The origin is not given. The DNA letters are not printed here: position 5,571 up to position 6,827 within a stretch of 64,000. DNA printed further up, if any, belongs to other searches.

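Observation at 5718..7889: Full-length cysteinyl-tRNA synthetase fused in frame to a GT2-like glycosyltransferase domain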

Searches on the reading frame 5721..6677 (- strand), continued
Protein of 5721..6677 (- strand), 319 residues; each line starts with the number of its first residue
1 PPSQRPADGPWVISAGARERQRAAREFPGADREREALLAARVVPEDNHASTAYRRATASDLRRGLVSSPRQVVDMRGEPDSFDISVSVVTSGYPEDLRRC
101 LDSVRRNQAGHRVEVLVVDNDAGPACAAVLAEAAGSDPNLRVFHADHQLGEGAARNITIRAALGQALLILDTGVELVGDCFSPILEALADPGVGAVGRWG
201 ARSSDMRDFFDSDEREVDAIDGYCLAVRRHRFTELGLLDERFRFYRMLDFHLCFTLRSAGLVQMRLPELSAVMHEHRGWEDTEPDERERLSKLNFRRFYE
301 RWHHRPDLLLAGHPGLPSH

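Call 37: find_encoding_contigs(protein=P0198, flank=10000, max_places=3)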
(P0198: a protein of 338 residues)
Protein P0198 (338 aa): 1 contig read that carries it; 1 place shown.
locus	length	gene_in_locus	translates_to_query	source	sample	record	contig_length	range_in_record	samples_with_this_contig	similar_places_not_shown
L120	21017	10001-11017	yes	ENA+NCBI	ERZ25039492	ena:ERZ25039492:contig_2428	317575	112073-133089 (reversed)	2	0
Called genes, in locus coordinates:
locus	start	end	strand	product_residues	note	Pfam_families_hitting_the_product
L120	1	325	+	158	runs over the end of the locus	PF00589:Phage_integrase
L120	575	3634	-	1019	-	PF13191:AAA_16, PF13424:TPR_12 (faint), PF00196:GerE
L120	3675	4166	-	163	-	PF04542:Sigma70_r2, PF04545:Sigma70_r4 (faint), PF08281:Sigma70_r4_2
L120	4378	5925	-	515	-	PF00171:Aldedh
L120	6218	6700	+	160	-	PF13560:HTH_31 (weak)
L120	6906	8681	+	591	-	PF00916:Sulfate_transp, PF01740:STAS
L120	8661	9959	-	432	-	PF07690:MFS_1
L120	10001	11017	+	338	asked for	PF00535:Glycos_transf_2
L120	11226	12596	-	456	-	PF01694:Rhomboid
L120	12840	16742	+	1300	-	PF00211:Guanylate_cyc, PF12773:DZR (faint), PF13240:Zn_Ribbon_1 (faint), PF24463:DUF7577 (weak), PF00211:Guanylate_cyc, PF13191:AAA_16, PF13401:AAA_22 (faint), PF13424:TPR_12, +3 more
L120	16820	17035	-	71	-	-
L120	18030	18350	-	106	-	PF07883:Cupin_2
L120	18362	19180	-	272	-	PF12679:ABC2_membrane_2, PF12730:ABC2_membrane_4 (faint), PF10920:DUF2705 (faint)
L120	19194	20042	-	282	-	PF00005:ABC_tran, PF13304:AAA_21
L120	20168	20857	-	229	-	PF02632:BioY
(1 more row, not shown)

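Call 38: find_encoding_contigs(protein=P0168, flank=10000, max_places=3)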
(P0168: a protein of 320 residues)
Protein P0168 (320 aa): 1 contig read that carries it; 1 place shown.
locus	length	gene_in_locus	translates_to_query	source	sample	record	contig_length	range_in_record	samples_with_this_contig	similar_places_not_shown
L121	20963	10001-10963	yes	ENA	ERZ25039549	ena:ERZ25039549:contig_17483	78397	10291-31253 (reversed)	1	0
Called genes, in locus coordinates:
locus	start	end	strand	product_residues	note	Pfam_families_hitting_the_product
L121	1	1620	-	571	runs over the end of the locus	PF00496:SBP_bac_5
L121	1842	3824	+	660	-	PF00930:DPPIV_N (faint), PF26549:Tricorn_N, PF07676:PD40 (faint), PF26549:Tricorn_N, PF26550:Tricorn_2nd (weak), PF26549:Tricorn_N (weak), PF01738:DLH (weak), PF00326:Peptidase_S9, +1 more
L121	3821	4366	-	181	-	-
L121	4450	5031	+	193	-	-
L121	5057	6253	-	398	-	PF02771:Acyl-CoA_dh_N, PF02770:Acyl-CoA_dh_M, PF00441:Acyl-CoA_dh_1, PF08028:Acyl-CoA_dh_2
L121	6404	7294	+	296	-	PF03239:FTR1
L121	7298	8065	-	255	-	PF01738:DLH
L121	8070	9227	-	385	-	PF01694:Rhomboid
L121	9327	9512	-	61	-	PF12728:HTH_17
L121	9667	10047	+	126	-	-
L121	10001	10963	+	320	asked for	PF23493:CysS_C, PF00535:Glycos_transf_2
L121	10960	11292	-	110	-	PF02311:AraC_binding (weak), PF07883:Cupin_2 (weak)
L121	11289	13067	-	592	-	PF11832:DUF3352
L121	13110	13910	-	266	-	PF00528:BPD_transp_1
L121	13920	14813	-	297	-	PF00528:BPD_transp_1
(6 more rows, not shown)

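Call 39: find_encoding_contigs(protein=P0129, flank=10000, max_places=3)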
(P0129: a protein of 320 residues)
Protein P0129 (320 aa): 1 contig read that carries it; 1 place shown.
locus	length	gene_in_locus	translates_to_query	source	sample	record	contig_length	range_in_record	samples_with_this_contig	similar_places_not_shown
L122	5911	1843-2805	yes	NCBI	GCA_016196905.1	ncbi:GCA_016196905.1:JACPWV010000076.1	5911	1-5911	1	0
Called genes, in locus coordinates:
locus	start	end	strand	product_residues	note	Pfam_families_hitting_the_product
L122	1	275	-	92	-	?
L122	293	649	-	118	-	PF00507:Oxidored_q4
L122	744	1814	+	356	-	PF02388:FemAB, PF13480:Acetyltransf_6, PF02388:FemAB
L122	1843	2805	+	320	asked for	PF23493:CysS_C (weak), PF13641:Glyco_tranf_2_3 (weak), PF00535:Glycos_transf_2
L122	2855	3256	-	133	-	PF07884:VKOR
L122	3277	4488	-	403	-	PF00070:Pyr_redox (faint), PF07992:Pyr_redox_2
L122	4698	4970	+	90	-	PF00313:CSD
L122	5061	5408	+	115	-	PF02410:RsfS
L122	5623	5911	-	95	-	PF00334:NDK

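Call 45: search_protein_families(library=ncbifam, proteins=[P0129, P0168, P0198, P0207, P0187, P0257, P0141, P0165], max_evalue=0.001)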
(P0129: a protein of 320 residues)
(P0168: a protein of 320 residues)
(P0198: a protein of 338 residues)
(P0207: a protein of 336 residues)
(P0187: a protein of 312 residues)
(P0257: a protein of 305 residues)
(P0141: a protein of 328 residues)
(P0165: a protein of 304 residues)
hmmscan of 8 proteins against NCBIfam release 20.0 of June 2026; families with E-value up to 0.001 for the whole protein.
P0129 (320 aa): 9 families
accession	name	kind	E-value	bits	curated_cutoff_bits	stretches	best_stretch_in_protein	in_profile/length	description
TIGR03965.1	mycofact_glyco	equivalog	1.8e-13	50.2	280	1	79-276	73-284/467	mycofactocin biosynthesis glycosyltransferase MftF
TIGR03937.1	PgaC_IcaA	equivalog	1.1e-08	34.4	422.3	1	82-194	47-159/407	poly-beta-1,6-N-acetyl-D-glucosamine synthase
NF047683.1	TeichurnBiosyTuaG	equivalog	6.3e-08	32.6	400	1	83-171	9-96/252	teichuronic acid biosynthesis protein TuaG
NF041875.1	EPS_EpsD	equivalog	8.4e-08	32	370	1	83-172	2-90/325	exopolysaccharide biosynthesis glycosyltransferase EpsD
NF007482.0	PRK10073.1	equivalog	2.1e-05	23.7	423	1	82-176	8-100/334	glycosyltransferase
TIGR04283.1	glyco_like_mftF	equivalog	5.9e-05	22.7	182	1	83-188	2-99/221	TIGR04283 family arsenosugar biosynthesis glycosyltransferase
NF047588.1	GlcsyltransPgfSStrep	equivalog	6.6e-05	22.3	500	1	86-172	7-96/308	glycosyltransferase PgfS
TIGR03469.1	HpnB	hypoth_equivalog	8.1e-05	21.8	379.25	1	82-148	46-114/386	hopene-associated glycosyltransferase HpnB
NF038302.1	EPS_HpsE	equivalog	0.00018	20.6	300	1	81-222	2-143/307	hormogonium polysaccharide biosynthesis glycosyltransferase HpsE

P0168 (320 aa): 2 families
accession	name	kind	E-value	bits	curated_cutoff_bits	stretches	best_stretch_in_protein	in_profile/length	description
TIGR03965.1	mycofact_glyco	equivalog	7.6e-16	58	280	2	87-200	73-189/467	mycofactocin biosynthesis glycosyltransferase MftF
NF041875.1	EPS_EpsD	equivalog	6e-05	22.6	370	0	227-264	160-195/325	exopolysaccharide biosynthesis glycosyltransferase EpsD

P0198 (338 aa): 3 families
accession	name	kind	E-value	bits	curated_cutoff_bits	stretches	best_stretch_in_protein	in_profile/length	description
TIGR03965.1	mycofact_glyco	equivalog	7.1e-06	25.1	280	1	77-216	67-189/467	mycofactocin biosynthesis glycosyltransferase MftF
NF041875.1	EPS_EpsD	equivalog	8.4e-05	22.1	370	0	93-216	5-114/325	exopolysaccharide biosynthesis glycosyltransferase EpsD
NF011108.0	PRK14536.1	equivalog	0.00069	18.5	780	1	9-48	442-481/490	cysteine--tRNA ligase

P0207 (336 aa): 1 family
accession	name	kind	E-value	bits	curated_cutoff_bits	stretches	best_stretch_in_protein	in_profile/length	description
TIGR03965.1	mycofact_glyco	equivalog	4.3e-08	32.5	280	1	63-206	54-190/467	mycofactocin biosynthesis glycosyltransferase MftF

P0187 (312 aa): 3 families
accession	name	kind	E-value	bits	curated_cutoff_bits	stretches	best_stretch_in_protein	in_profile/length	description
TIGR03965.1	mycofact_glyco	equivalog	4.9e-06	25.7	280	1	96-270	87-284/467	mycofactocin biosynthesis glycosyltransferase MftF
TIGR01556.1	rhamnosyltran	subfamily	0.00016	20.9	200.55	0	130-198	44-117/281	rhamnosyltransferase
NF041875.1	EPS_EpsD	equivalog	0.0002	20.9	370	0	140-170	63-93/325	exopolysaccharide biosynthesis glycosyltransferase EpsD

P0257 (305 aa): 1 family
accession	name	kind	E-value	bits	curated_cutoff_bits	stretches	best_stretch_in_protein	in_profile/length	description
TIGR03965.1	mycofact_glyco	equivalog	2.8e-09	36.4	280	1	71-190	70-193/467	mycofactocin biosynthesis glycosyltransferase MftF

P0141 (328 aa): 7 families
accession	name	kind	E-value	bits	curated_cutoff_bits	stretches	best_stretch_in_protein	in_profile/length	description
TIGR03965.1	mycofact_glyco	equivalog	2e-11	43.5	280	1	78-168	69-159/467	mycofactocin biosynthesis glycosyltransferase MftF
TIGR03937.1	PgaC_IcaA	equivalog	8.3e-08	31.6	422.3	1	85-169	48-131/407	poly-beta-1,6-N-acetyl-D-glucosamine synthase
NF041875.1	EPS_EpsD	equivalog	3.1e-07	30.1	370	1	106-168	24-84/325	exopolysaccharide biosynthesis glycosyltransferase EpsD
NF047683.1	TeichurnBiosyTuaG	equivalog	4.7e-06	26.4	400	1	95-167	19-90/252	teichuronic acid biosynthesis protein TuaG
NF007482.0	PRK10073.1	equivalog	2.3e-05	23.6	423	1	102-181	25-103/334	glycosyltransferase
NF011108.0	PRK14536.1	equivalog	0.00024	20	780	1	10-52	442-484/490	cysteine--tRNA ligase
TIGR00435.1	cysS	equivalog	0.00032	19.9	340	1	12-56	420-464/466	cysteine--tRNA ligase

P0165 (304 aa): 2 families
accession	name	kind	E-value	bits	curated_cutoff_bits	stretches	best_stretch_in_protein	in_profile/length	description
TIGR03965.1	mycofact_glyco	equivalog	1.6e-05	24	280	1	52-187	51-186/467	mycofactocin biosynthesis glycosyltransferase MftF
TIGR03937.1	PgaC_IcaA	equivalog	0.00035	19.6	422.3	0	68-163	38-133/407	poly-beta-1,6-N-acetyl-D-glucosamine synthase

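Call 46: find_encoding_contigs(protein=P0271, flank=8000, max_places=4)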
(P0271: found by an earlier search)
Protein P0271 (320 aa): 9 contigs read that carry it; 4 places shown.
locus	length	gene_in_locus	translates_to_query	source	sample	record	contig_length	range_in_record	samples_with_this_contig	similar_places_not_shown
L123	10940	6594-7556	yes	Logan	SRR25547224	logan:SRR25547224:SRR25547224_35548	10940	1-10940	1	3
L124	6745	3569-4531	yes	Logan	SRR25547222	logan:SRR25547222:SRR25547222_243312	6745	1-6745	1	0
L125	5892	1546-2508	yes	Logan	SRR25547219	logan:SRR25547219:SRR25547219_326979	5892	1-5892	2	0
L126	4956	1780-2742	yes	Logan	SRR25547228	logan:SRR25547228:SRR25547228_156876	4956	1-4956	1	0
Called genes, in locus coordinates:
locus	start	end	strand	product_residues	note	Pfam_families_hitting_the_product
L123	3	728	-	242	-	?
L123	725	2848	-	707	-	PF00662:Proton_antipo_N, PF00361:Proton_antipo_M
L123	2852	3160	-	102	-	PF00420:Oxidored_q2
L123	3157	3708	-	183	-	PF00499:Oxidored_q3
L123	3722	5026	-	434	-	PF00146:NADHdh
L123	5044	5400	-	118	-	PF00507:Oxidored_q4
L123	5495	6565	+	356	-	PF02388:FemAB, PF13480:Acetyltransf_6, PF02388:FemAB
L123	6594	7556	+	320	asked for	PF23493:CysS_C, PF13641:Glyco_tranf_2_3 (faint), PF00535:Glycos_transf_2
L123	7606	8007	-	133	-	PF07884:VKOR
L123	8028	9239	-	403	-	PF00070:Pyr_redox (faint), PF07992:Pyr_redox_2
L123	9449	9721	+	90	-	PF00313:CSD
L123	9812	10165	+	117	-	PF02410:RsfS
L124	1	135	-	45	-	?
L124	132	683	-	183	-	PF00499:Oxidored_q3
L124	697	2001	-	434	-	PF00146:NADHdh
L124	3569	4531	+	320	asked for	PF23493:CysS_C, PF13641:Glyco_tranf_2_3 (faint), PF00535:Glycos_transf_2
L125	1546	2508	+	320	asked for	PF23493:CysS_C, PF13641:Glyco_tranf_2_3 (faint), PF00535:Glycos_transf_2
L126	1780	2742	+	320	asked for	PF23493:CysS_C, PF13641:Glyco_tranf_2_3 (faint), PF00535:Glycos_transf_2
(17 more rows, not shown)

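Call 47: find_encoding_contigs(protein=P0207, flank=8000, max_places=3)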
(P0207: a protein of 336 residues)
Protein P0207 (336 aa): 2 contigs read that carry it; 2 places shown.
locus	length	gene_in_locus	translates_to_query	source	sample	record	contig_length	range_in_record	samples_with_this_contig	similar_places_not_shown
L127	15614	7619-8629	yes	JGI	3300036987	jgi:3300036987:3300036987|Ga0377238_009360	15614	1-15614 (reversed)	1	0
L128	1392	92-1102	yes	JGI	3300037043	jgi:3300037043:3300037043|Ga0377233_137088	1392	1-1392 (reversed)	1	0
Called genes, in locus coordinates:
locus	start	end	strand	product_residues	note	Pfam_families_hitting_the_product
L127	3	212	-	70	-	?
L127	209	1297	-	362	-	PF02625:XdhC_CoxI, PF13478:XdhC_C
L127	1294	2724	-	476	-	PF05762:VWA_CoxE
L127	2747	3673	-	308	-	PF13191:AAA_16 (weak), PF00004:AAA, PF07724:AAA_2 (faint), PF07726:AAA_3 (faint), PF07728:AAA_5, PF13401:AAA_22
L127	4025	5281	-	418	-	PF00202:Aminotran_3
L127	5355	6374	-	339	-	-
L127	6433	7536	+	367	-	PF00069:Pkinase, PF07714:PK_Tyr_Ser-Thr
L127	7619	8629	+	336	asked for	PF00535:Glycos_transf_2 (weak)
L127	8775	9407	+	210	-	PF07638:Sigma70_ECF (weak), PF04542:Sigma70_r2, PF08281:Sigma70_r4_2, PF04545:Sigma70_r4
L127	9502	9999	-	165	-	PF01035:DNA_binding_1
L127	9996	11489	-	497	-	PF02805:Ada_Zn_binding, PF12833:HTH_18, PF06029:AlkA_N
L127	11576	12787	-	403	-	PF07719:TPR_2 (faint), PF13428:TPR_14 (faint), PF13432:TPR_16 (weak), PF01694:Rhomboid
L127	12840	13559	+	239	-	PF02586:SRAP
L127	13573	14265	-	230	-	-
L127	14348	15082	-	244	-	-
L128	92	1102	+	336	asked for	PF00535:Glycos_transf_2 (weak)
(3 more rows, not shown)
